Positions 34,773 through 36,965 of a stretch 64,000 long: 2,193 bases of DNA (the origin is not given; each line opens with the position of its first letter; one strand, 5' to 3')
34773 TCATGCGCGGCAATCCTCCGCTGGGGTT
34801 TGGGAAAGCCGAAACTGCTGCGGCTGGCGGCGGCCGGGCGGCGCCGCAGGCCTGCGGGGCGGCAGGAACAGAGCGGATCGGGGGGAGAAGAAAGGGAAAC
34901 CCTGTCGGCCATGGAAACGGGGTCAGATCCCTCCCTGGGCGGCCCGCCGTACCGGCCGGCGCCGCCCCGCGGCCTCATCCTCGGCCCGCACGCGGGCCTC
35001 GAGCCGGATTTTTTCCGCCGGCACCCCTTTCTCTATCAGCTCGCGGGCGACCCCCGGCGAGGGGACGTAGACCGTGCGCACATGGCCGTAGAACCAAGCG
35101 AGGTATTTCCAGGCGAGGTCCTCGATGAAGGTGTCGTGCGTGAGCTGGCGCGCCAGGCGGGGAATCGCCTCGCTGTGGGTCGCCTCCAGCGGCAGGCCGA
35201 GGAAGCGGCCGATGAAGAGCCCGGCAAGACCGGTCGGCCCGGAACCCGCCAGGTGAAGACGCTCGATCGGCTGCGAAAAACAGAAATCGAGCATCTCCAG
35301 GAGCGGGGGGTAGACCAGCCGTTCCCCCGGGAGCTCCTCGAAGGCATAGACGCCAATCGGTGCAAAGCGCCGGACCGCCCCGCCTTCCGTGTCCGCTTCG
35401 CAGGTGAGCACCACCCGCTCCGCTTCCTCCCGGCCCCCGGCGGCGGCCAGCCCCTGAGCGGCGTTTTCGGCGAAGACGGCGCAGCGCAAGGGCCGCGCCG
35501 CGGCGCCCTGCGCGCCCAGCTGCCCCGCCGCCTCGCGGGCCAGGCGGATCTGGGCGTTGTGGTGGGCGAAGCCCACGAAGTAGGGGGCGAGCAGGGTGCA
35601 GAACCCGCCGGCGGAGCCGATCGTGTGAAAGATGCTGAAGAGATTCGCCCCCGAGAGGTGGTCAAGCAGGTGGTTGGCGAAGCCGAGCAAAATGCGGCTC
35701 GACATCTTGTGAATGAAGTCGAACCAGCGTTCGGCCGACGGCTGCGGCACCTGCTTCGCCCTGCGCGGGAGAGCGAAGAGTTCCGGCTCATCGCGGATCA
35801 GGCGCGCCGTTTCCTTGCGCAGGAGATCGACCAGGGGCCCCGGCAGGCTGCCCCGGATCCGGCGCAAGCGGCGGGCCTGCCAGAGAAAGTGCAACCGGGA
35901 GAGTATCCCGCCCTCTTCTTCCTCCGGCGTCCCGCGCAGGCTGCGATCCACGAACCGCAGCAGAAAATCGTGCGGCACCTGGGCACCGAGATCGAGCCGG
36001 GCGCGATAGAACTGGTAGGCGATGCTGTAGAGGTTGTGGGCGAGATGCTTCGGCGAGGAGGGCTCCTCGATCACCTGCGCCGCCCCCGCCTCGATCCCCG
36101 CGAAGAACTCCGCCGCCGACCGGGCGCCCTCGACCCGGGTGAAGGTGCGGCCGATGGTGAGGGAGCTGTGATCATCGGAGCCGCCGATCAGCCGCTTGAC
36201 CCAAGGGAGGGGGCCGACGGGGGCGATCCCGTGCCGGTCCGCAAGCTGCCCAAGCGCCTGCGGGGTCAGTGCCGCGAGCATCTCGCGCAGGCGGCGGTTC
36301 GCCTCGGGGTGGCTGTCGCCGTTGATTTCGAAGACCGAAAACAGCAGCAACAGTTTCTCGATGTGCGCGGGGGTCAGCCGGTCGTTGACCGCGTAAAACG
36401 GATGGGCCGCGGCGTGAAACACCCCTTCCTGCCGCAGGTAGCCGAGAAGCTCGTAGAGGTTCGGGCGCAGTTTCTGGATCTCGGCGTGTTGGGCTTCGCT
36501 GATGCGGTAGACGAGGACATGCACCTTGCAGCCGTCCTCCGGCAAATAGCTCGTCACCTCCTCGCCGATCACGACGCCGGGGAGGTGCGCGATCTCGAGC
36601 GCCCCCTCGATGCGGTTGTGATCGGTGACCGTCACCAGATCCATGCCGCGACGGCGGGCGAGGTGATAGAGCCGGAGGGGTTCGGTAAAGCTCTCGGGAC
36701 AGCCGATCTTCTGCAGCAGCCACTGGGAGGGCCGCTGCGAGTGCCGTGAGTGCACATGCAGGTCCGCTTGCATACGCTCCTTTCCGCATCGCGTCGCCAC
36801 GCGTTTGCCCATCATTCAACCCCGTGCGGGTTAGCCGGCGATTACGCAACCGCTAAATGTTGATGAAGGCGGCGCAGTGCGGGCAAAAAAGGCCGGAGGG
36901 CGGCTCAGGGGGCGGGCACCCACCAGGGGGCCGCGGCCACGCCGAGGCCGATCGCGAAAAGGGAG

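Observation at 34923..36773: PHP phosphoesterase fused to only the N-terminal Rossmann half of a GT4 glycosyltransferase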

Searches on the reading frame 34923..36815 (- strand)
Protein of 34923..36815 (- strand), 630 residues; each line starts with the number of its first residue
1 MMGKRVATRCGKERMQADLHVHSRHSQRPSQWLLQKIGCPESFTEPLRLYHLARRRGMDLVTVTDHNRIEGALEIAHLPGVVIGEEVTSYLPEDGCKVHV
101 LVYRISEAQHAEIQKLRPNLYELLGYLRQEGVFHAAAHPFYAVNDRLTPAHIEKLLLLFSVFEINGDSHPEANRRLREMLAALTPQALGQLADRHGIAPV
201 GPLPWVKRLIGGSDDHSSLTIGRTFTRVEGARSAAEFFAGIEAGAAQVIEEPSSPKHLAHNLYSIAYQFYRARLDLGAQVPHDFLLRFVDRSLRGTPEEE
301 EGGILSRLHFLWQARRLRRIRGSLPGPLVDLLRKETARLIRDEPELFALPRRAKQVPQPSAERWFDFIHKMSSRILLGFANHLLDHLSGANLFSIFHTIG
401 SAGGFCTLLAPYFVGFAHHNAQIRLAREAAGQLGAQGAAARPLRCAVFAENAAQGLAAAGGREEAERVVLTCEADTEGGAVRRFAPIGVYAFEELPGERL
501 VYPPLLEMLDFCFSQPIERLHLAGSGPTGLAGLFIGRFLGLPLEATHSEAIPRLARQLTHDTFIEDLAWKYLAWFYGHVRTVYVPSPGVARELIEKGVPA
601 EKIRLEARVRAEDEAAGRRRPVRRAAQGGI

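Call 3: search_protein_families(library=pfam, proteins=[window:34923-36815:-], max_evalue=0.01)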
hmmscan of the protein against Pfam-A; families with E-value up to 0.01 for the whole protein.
window:34923-36815:- (630 aa): 2 families
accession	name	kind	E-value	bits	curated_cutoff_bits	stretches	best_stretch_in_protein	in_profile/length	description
PF13439.12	Glyco_transf_4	-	7e-10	39.6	28.5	1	449-604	8-160/170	Glycosyltransferase Family 4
PF13579.12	Glyco_trans_4_4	-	5.7e-08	33.7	29.7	1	451-604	5-153/158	Glycosyl transferase 4-like domain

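Call 5: find_homologous_proteins(query=window:34923-36773:-, max_evalue=0.001)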
Query window:34923-36773:- (616 aa): 1580 proteins with E <= 0.001 among 8000 candidates; the best 120 are listed.
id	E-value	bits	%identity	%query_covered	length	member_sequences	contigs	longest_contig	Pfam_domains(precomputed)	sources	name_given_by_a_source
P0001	0.0e+0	1393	100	100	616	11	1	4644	PF13579.13,PF13439.13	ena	-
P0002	0.0e+0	1213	87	100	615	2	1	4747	PF13579.13,PF13439.13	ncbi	-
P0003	0.0e+0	1027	76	97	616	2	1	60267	-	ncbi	-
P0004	0.0e+0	1010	74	100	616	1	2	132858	PF13439.13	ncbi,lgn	ncbi:MAG: glycosyltransferase [Desulfobacterales bacterium]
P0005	2.3e-269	913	68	96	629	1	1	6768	PF13439.13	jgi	jgi:hypothetical protein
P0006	7.1e-267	905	67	96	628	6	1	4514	PF13579.13,PF13439.13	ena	-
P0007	2.5e-265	900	65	98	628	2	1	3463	PF13579.13,PF13439.13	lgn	-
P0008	7.4e-265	898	66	96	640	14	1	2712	PF13579.13,PF13439.13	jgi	jgi:hypothetical protein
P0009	8.3e-265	898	67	96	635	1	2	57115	PF13439.13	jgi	jgi:hypothetical protein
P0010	9.1e-265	898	65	98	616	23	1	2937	PF13579.13,PF13439.13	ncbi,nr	ncbi:MAG TPA: glycosyltransferase [Desulfobacterales bacterium]|nr:glycosyltransferase [Desulfobacte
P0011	1.0e-264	898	66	96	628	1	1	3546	PF13439.13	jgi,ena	-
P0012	2.1e-264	897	64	100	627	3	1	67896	PF13439.13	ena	-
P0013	3.7e-263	893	66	96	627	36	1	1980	PF13439.13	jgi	jgi:hypothetical protein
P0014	5.0e-263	892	65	98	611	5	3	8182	PF13579.13,PF13439.13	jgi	jgi:hypothetical protein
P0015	6.1e-263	892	66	98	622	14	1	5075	PF13579.13,PF13439.13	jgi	-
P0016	6.5e-263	892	65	96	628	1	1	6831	PF13439.13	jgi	jgi:hypothetical protein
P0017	5.4e-262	889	65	96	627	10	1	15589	PF13439.13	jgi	jgi:hypothetical protein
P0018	8.8e-262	888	64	98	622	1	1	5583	PF13579.13,PF13439.13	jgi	jgi:hypothetical protein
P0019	1.3e-261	888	65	96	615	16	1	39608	PF13439.13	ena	-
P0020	3.6e-261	886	65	96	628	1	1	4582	PF13439.13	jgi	jgi:hypothetical protein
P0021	4.0e-261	886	66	96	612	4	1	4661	PF13579.13,PF13439.13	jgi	jgi:hypothetical protein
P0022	1.3e-260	884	65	96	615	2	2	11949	PF13439.13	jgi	jgi:hypothetical protein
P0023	5.3e-259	879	64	98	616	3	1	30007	PF13579.13,PF13439.13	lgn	-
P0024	5.9e-259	879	64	96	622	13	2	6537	PF13579.13,PF13439.13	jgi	jgi:hypothetical protein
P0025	2.0e-258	877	65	96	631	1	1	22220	PF13439.13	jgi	jgi:predicted metal-dependent phosphoesterase TrpH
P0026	2.7e-258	877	65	96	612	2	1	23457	PF13439.13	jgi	jgi:hypothetical protein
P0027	3.0e-258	877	65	96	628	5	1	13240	PF13439.13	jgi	jgi:hypothetical protein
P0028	6.8e-255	866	64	96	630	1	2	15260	PF13579.13,PF13439.13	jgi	jgi:hypothetical protein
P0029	3.2e-254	863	65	96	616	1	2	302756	PF13579.13,PF13439.13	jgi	jgi:hypothetical protein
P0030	5.8e-254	863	64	95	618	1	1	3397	PF13579.13,PF13439.13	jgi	jgi:hypothetical protein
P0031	1.6e-251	854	64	96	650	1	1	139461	PF13439.13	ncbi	-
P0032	4.7e-249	846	65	96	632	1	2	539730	PF13579.13,PF13439.13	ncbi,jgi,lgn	jgi:hypothetical protein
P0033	6.4e-247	839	64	96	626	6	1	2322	PF13579.13,PF13439.13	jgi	jgi:hypothetical protein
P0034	1.7e-244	831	63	96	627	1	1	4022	PF13439.13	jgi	jgi:hypothetical protein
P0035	1.1e-242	825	63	96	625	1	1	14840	PF13579.13,PF13439.13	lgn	-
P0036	1.3e-242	825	62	98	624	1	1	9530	PF13579.13,PF13439.13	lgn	-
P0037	2.0e-242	824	65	90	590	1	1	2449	PF13439.13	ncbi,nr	ncbi:MAG TPA: glycosyltransferase, partial [Desulfobacterales bacterium]|nr:glycosyltransferase [Des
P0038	4.1e-240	817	61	96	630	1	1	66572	PF13439.13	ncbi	-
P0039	4.5e-239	813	60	98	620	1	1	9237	PF13579.13,PF13439.13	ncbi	-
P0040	2.0e-238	811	60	96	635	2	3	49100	PF13439.13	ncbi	-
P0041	1.5e-237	808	60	96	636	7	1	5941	PF13579.13,PF13439.13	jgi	jgi:hypothetical protein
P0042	1.6e-237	808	59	98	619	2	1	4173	PF13579.13,PF13439.13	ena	-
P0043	5.4e-237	806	63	96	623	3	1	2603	PF13439.13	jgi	jgi:hypothetical protein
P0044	6.2e-236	803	59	98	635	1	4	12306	PF13439.13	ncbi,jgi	jgi:hypothetical protein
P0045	1.1e-232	792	62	91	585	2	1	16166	PF13439.13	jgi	jgi:hypothetical protein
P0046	6.0e-223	760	61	91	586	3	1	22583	PF13439.13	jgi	jgi:hypothetical protein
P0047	2.7e-200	685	52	96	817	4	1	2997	PF00534.27,PF13579.13,PF13524.13,PF13439.13,PF20706.4,PF13692.13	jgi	jgi:glycosyltransferase involved in cell wall biosynthesis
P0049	1.5e-198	679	53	96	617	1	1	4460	PF13439.13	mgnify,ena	mgnify:CR=1 FL=1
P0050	1.4e-197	676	52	96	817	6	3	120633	PF00534.27,PF13579.13,PF13524.13,PF13439.13,PF20706.4,PF13692.13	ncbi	ncbi:MAG: glycosyltransferase [Desulfobacterales bacterium]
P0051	2.0e-197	676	51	96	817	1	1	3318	PF00534.27,PF13524.13,PF13439.13,PF20706.4,PF13692.13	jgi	jgi:glycosyltransferase involved in cell wall biosynthesis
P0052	2.7e-197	675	52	96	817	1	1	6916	PF00534.27,PF13579.13,PF13439.13,PF20706.4,PF13692.13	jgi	jgi:glycosyltransferase involved in cell wall biosynthesis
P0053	2.8e-197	675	51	96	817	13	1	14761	PF00534.27,PF13579.13,PF13524.13,PF13439.13,PF20706.4,PF13692.13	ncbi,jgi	ncbi:MAG: glycosyltransferase [Desulfobacterales bacterium]|jgi:glycosyltransferase involved in cell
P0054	2.9e-197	675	52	96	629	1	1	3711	PF13579.13,PF13439.13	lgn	-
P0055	1.4e-196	673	52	96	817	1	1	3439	PF00534.27,PF13579.13,PF13439.13,PF20706.4,PF13692.13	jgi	jgi:glycosyltransferase involved in cell wall biosynthesis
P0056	1.7e-196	673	52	96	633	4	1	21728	PF13579.13,PF13439.13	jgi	jgi:hypothetical protein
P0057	3.4e-195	668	50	96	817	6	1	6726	PF00534.27,PF13579.13,PF13524.13,PF13439.13,PF20706.4,PF13692.13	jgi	jgi:glycosyltransferase involved in cell wall biosynthesis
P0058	6.9e-194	664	51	96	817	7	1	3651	PF00534.27,PF13579.13,PF13524.13,PF13439.13,PF20706.4,PF13692.13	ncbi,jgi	ncbi:MAG: glycosyltransferase [Desulfobacterales bacterium]|jgi:glycosyltransferase involved in cell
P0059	1.2e-192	660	51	96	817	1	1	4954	PF00534.27,PF13579.13,PF13524.13,PF13439.13,PF20706.4,PF13692.13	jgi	jgi:glycosyltransferase involved in cell wall biosynthesis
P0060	1.6e-192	660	51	96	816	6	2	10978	PF00534.27,PF13579.13,PF13439.13,PF20706.4,PF13692.13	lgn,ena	-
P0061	9.3e-192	657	49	96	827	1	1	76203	PF00534.27,PF13579.13,PF13524.13,PF13439.13,PF20706.4,PF13692.13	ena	-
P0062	5.1e-190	651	50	96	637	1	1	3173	PF13439.13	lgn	-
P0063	6.1e-190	651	50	96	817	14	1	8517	PF00534.27,PF13579.13,PF13439.13,PF20706.4,PF13692.13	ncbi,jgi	ncbi:MAG: glycosyltransferase [Desulfobacterales bacterium]|jgi:glycosyltransferase involved in cell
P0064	4.5e-189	648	49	96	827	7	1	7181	PF00534.27,PF13579.13,PF13439.13,PF20706.4,PF13692.13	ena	-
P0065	9.8e-189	647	49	96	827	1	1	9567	PF00534.27,PF13579.13,PF13439.13,PF20706.4,PF13692.13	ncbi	-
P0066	1.3e-188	647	49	96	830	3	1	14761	PF00534.27,PF13579.13,PF13439.13,PF20706.4,PF13692.13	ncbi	-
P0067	1.2e-187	644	50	93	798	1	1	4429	PF00534.27,PF13579.13,PF13524.13,PF13439.13,PF20706.4,PF13692.13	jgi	jgi:glycosyltransferase involved in cell wall biosynthesis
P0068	1.3e-187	643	49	96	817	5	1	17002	PF00534.27,PF13579.13,PF13439.13,PF20706.4,PF13692.13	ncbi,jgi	ncbi:MAG: glycosyltransferase [Desulfobacterales bacterium]|jgi:glycosyltransferase involved in cell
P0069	3.8e-187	642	48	96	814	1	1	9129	PF00534.27,PF13579.13,PF13524.13,PF13439.13,PF20706.4,PF13692.13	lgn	-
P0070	1.1e-186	640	48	96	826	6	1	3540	PF00534.27,PF13579.13,PF13439.13,PF20706.4,PF13692.13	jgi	jgi:glycosyltransferase involved in cell wall biosynthesis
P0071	1.6e-186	640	48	98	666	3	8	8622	PF13579.13,PF13439.13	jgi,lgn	-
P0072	2.4e-186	639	48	98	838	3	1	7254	PF00534.27,PF13579.13,PF13439.13,PF20706.4,PF13692.13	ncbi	ncbi:MAG: glycosyltransferase [Desulfosarcinaceae bacterium]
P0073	2.6e-185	636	49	96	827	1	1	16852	PF00534.27,PF13579.13,PF13439.13,PF20706.4,PF13692.13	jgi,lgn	jgi:glycosyltransferase involved in cell wall biosynthesis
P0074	3.3e-185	635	48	96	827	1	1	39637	PF00534.27,PF13579.13,PF13439.13,PF20706.4,PF13692.13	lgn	-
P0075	7.5e-185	634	47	96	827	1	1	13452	PF00534.27,PF13579.13,PF13439.13,PF20706.4,PF13692.13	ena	-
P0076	2.2e-184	633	49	96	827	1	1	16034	PF00534.27,PF13579.13,PF13439.13,PF20706.4,PF13692.13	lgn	-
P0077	9.1e-184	631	48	96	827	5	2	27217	PF00534.27,PF13579.13,PF13524.13,PF13439.13,PF20706.4,PF13692.13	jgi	jgi:glycosyltransferase involved in cell wall biosynthesis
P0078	9.1e-184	631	47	96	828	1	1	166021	PF00534.27,PF13524.13,PF13439.13,PF20706.4,PF13692.13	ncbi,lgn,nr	ncbi:MAG: glycosyltransferase [Deltaproteobacteria bacterium]|nr:glycosyltransferase [Deltaproteobac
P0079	2.1e-182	626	51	96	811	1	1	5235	PF00534.27,PF13579.13,PF13524.13,PF13439.13,PF20706.4,PF13692.13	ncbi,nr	ncbi:MAG TPA: glycosyltransferase [Desulfosarcina sp.]|nr:glycosyltransferase [Desulfosarcina sp.]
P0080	2.7e-182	626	48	96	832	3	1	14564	PF00534.27,PF13579.13,PF13439.13,PF20706.4,PF13692.13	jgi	jgi:glycosyltransferase involved in cell wall biosynthesis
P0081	3.2e-182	626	48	96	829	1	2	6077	PF00534.27,PF13579.13,PF13524.13,PF13439.13,PF20706.4,PF13692.13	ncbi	-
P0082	4.0e-182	625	49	96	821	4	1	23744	PF00534.27,PF13579.13,PF13524.13,PF13439.13,PF20706.4,PF13692.13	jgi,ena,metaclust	metaclust:\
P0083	5.9e-182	625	48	96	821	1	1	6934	PF00534.27,PF13579.13,PF13524.13,PF13439.13,PF20706.4,PF13692.13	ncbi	-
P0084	7.1e-182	624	48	96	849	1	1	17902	PF00534.27,PF13579.13,PF13439.13,PF20706.4,PF13692.13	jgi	jgi:glycosyltransferase involved in cell wall biosynthesis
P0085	9.3e-182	624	48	96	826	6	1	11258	PF00534.27,PF13579.13,PF13524.13,PF13439.13,PF20706.4,PF13692.13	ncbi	-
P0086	1.5e-181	623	49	99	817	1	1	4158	PF00534.27,PF13579.13,PF13524.13,PF13439.13,PF20706.4,PF13692.13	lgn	-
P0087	1.7e-181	623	49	96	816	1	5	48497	PF00534.27,PF13579.13,PF13524.13,PF13439.13,PF20706.4,PF13692.13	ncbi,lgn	-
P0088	2.3e-181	623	48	96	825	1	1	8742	PF00534.27,PF13579.13,PF13439.13,PF20706.4,PF13692.13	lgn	-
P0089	4.0e-181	622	48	96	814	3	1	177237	PF00534.27,PF13579.13,PF13439.13,PF20706.4,PF13692.13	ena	-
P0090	4.4e-181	622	47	96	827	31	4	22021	PF00534.27,PF13524.13,PF13439.13,PF20706.4,PF13692.13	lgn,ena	-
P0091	5.2e-181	622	48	96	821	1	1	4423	PF00534.27,PF13579.13,PF13524.13,PF13439.13,PF20706.4,PF13692.13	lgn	-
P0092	6.1e-181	621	47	96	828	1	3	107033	PF00534.27,PF13579.13,PF13524.13,PF13439.13,PF20706.4,PF13692.13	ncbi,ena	-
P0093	6.3e-181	621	49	96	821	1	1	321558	PF00534.27,PF13579.13,PF13524.13,PF13439.13,PF20706.4,PF13692.13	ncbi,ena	-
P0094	1.9e-180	620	48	96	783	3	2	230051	PF00534.27,PF13579.13,PF13439.13,PF20706.4,PF13692.13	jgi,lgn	-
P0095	2.6e-180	619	48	96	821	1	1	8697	PF00534.27,PF13579.13,PF13524.13,PF13439.13,PF20706.4,PF13692.13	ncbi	-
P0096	2.8e-180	619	48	95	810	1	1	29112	PF00534.27,PF13579.13,PF02350.26,PF13524.13,PF13439.13,PF20706.4,PF13692.13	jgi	jgi:glycosyltransferase involved in cell wall biosynthesis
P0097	4.3e-180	619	49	96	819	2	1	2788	PF00534.27,PF13579.13,PF13524.13,PF13439.13,PF20706.4,PF13692.13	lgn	-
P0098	4.8e-180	618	48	96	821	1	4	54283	PF00534.27,PF13579.13,PF13524.13,PF13439.13,PF20706.4,PF13692.13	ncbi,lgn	-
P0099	4.8e-180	618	48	96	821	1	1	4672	PF00534.27,PF13579.13,PF13524.13,PF13439.13,PF20706.4,PF13692.13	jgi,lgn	-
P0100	4.8e-180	618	48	96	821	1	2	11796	PF00534.27,PF13579.13,PF13524.13,PF13439.13,PF20706.4,PF13692.13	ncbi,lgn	-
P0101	5.1e-180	618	50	93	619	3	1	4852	PF13579.13,PF13439.13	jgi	jgi:hypothetical protein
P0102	5.9e-180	618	47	96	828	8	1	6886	PF00534.27,PF13579.13,PF13524.13,PF13439.13,PF20706.4,PF13692.13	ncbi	-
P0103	6.8e-180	618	50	96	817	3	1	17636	PF00534.27,PF13579.13,PF13524.13,PF13439.13,PF20706.4,PF13692.13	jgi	jgi:glycosyltransferase involved in cell wall biosynthesis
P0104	9.1e-180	617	48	96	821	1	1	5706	PF00534.27,PF13579.13,PF13524.13,PF13439.13,PF20706.4,PF13692.13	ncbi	-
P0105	9.9e-180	617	49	96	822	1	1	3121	PF00534.27,PF13579.13,PF13524.13,PF13439.13,PF20706.4,PF13692.13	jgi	jgi:glycosyltransferase involved in cell wall biosynthesis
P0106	2.2e-179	616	48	96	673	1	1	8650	PF13439.13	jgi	jgi:hypothetical protein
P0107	2.8e-179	616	47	96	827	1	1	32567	PF00534.27,PF13579.13,PF13439.13,PF20706.4,PF13692.13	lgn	-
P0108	3.4e-179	616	47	96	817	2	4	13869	PF00534.27,PF13579.13,PF13439.13,PF20706.4,PF13692.13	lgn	-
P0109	4.8e-179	615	47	96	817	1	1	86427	PF00534.27,PF13579.13,PF13524.13,PF13439.13,PF20706.4,PF13692.13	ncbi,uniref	ncbi:glycosyltransferase [Desulfococcus sp.]|uniref:glycosyltransferase n=1 Tax=Desulfococcus sp. Ta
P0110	5.4e-179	615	47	96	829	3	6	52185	PF00534.27,PF13579.13,PF13439.13,PF20706.4,PF13692.13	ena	-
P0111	5.5e-179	615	47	96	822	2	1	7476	PF00534.27,PF13579.13,PF13524.13,PF13439.13,PF20706.4,PF13692.13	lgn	-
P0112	7.7e-179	614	48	96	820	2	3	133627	PF00534.27,PF13579.13,PF13524.13,PF13439.13,PF20706.4,PF13692.13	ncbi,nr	ncbi:MAG: glycosyltransferase [Syntrophobacteraceae bacterium]|nr:glycosyltransferase [Syntrophobact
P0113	1.4e-178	614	47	96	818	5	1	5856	PF00534.27,PF13579.13,PF13524.13,PF13439.13,PF20706.4,PF13692.13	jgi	jgi:glycosyltransferase involved in cell wall biosynthesis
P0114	1.4e-178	613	47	96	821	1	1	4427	PF00534.27,PF13579.13,PF13524.13,PF13439.13,PF20706.4,PF13692.13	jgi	-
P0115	1.7e-178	613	46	96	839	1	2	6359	PF00534.27,PF13579.13,PF13439.13,PF20706.4,PF13692.13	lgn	-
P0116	2.0e-178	613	48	96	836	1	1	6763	PF00534.27,PF13579.13,PF13524.13,PF13439.13,PF20706.4,PF13692.13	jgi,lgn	jgi:glycosyltransferase involved in cell wall biosynthesis/predicted metal-dependent phosphoesterase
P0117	2.8e-178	613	46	96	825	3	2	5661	PF00534.27,PF13579.13,PF13439.13,PF20706.4,PF13692.13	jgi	jgi:glycosyltransferase involved in cell wall biosynthesis/predicted metal-dependent phosphoesterase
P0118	3.1e-178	612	47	96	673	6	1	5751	PF13439.13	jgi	jgi:hypothetical protein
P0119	5.4e-178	612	48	96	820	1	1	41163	PF00534.27,PF13579.13,PF13524.13,PF13439.13,PF20706.4,PF13692.13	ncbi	-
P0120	5.8e-178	611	47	96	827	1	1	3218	PF00534.27,PF13579.13,PF13439.13,PF20706.4,PF13692.13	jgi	-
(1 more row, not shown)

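Call 6: search_protein_families(library=ncbifam, proteins=[window:34923-36773:-], max_evalue=1)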
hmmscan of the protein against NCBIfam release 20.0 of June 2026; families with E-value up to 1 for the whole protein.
window:34923-36773:- (616 aa): 2 families
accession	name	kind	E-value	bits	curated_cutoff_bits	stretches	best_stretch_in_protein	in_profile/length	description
NF038032.1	CehA_McbA_metalo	domain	9.7e-11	41.6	80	2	2-129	4-120/315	CehA/McbA family metallohydrolase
NF045780.1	TrlF_fam_ATP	equivalog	0.37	9.4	350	1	3-61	8-57/944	TrlF family AAA-like ATPase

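Call 17: find_encoding_contigs(protein=P0004, flank=10000, max_places=1)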
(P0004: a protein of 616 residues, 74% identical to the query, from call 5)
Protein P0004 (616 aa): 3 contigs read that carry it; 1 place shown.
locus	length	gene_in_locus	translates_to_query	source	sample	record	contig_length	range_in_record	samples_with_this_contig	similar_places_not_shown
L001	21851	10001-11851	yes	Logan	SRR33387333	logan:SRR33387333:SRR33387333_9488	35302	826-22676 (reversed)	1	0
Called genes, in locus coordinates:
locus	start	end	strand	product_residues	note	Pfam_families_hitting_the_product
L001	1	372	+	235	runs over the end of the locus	PF00005:ABC_tran, PF13304:AAA_21 (faint)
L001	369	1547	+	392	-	PF01979:Amidohydro_1, PF07969:Amidohydro_3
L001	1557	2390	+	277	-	PF00459:Inositol_P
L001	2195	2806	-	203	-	PF00583:Acetyltransf_1, PF13673:Acetyltransf_10, PF13508:Acetyltransf_7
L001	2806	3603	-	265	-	PF00528:BPD_transp_1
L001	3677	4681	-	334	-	PF12974:Phosphonate-bd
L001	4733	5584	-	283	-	PF02463:SMC_N (faint), PF13191:AAA_16 (faint), PF20703:nSTAND1 (weak), PF00005:ABC_tran, PF13304:AAA_21 (faint)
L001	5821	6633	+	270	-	-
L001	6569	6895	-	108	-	-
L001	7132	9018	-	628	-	PF19576:Acyltransf_2, PF01553:Acyltransferase (weak), PF13444:Acetyltransf_5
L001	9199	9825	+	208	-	PF01810:LysE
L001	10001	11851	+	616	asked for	PF13439:Glyco_transf_4 (weak)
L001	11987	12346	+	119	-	-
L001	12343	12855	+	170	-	PF02562:PhoH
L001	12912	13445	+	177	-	PF14378:PAP2_3 (faint), PF01569:PAP2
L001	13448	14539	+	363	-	PF13528:Glyco_trans_1_3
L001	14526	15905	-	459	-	PF27448:Rph_4th, PF00391:PEP-utilizers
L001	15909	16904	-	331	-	PF01326:PPDK_N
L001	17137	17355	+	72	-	-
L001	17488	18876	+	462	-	PF12501:DUF3708, PF00528:BPD_transp_1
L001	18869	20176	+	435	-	PF11812:DUF3333, PF00528:BPD_transp_1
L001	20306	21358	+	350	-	PF12849:PBP_like_2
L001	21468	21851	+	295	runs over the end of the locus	PF00005:ABC_tran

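Call 18: find_encoding_contigs(protein=P0029, flank=10000, max_places=1)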
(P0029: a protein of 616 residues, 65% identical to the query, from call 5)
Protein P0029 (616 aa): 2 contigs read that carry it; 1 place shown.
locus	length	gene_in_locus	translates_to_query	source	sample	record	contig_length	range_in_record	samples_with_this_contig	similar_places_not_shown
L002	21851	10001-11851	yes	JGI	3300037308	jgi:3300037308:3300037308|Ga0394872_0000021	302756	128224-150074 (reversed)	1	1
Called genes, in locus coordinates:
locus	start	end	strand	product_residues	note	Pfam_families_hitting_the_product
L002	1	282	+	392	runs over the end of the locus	PF00438:S-AdoMet_synt_N, PF02772:S-AdoMet_synt_M, PF02773:S-AdoMet_synt_C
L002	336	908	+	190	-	-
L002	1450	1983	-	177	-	-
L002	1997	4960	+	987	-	PF19991:HMA_2 (weak), PF00690:Cation_ATPase_N (weak), PF00122:E1-E2_ATPase, PF00702:Hydrolase, PF13246:Cation_ATPase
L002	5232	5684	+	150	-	-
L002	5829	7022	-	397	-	PF06925:MGDG_synth, PF00534:Glycos_transf_1, PF04101:Glyco_tran_28_C (weak)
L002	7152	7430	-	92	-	PF01810:LysE (weak)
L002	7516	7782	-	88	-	PF01810:LysE (weak)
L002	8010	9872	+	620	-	PF19576:Acyltransf_2, PF01553:Acyltransferase, PF13444:Acetyltransf_5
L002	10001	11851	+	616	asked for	PF13579:Glyco_trans_4_4 (weak), PF13439:Glyco_transf_4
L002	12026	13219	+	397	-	PF13638:PIN_4, PF02562:PhoH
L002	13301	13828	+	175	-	PF01569:PAP2, PF14378:PAP2_3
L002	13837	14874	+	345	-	PF13528:Glyco_trans_1_3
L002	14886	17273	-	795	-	PF01326:PPDK_N, PF27448:Rph_4th, PF00391:PEP-utilizers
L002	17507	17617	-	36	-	-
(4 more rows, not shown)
